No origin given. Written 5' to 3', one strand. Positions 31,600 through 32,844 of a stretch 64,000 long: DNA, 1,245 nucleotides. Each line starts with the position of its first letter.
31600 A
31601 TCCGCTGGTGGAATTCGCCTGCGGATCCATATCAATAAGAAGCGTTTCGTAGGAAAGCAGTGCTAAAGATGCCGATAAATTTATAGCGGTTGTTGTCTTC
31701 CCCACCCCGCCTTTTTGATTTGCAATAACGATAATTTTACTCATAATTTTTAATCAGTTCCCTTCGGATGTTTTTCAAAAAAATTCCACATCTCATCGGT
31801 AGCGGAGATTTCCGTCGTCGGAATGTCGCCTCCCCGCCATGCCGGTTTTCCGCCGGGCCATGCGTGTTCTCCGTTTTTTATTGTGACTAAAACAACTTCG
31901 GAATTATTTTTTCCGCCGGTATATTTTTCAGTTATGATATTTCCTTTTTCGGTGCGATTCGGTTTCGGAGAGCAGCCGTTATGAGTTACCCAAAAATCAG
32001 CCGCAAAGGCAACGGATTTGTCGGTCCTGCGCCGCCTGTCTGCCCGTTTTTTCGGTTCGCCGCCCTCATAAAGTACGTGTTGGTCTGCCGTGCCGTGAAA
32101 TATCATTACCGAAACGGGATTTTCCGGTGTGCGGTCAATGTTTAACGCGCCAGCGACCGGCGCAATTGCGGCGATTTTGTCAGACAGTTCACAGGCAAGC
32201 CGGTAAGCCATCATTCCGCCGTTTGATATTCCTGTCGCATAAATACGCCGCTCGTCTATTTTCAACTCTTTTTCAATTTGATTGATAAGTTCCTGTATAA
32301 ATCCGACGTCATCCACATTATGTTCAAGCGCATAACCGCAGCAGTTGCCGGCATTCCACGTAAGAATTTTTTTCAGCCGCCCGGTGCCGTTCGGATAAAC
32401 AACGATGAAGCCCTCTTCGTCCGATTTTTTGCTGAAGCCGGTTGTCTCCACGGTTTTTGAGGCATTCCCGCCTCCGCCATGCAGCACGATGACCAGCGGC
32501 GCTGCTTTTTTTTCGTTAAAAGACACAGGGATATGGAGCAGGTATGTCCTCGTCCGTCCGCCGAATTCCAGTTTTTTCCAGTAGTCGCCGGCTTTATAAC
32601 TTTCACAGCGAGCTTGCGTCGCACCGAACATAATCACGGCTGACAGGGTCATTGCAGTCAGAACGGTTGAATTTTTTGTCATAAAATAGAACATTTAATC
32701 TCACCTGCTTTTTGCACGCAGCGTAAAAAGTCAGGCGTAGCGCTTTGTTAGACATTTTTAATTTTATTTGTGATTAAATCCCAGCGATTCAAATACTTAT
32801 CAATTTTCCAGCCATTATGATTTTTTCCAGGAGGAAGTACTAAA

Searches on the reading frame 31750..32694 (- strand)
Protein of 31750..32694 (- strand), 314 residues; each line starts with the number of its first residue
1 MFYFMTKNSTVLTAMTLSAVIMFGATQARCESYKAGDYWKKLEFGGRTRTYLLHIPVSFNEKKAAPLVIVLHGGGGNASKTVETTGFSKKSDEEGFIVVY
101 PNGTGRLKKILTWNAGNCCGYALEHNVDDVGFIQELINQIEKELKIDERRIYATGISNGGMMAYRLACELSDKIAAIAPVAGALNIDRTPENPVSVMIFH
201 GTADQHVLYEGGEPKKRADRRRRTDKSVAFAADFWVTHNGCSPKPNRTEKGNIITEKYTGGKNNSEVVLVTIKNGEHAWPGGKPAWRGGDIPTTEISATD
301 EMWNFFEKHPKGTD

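Call 10: search_protein_families(library=pfam, proteins=[window:31750-32694:-])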
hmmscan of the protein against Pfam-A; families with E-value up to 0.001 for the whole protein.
window:31750-32694:- (314 aa): 7 families
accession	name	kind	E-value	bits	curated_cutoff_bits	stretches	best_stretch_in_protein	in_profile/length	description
PF00326.27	Peptidase_S9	-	3.3e-08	33.7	22.6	1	93-187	12-102/213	Prolyl oligopeptidase family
PF10503.15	Esterase_PHB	-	2.7e-07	30.5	23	1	51-182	3-130/219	Esterase PHB depolymerase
PF02230.22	Abhydrolase_2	-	5.1e-07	30.2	23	1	59-208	8-171/217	Phospholipase/Carboxylesterase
PF20434.5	BD-FAE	-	8.1e-07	29.2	26.8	1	59-167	7-107/215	BD-FAE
PF01738.24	DLH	-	4.1e-05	23.7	21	1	62-207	9-157/217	Dienelactone hydrolase family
PF00756.26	Esterase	-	6.9e-05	23.2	22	1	46-195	5-154/251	Putative esterase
PF12146.15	Hydrolase_4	-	0.00084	19.1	27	0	124-188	56-115/239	Serine aminopeptidase, S33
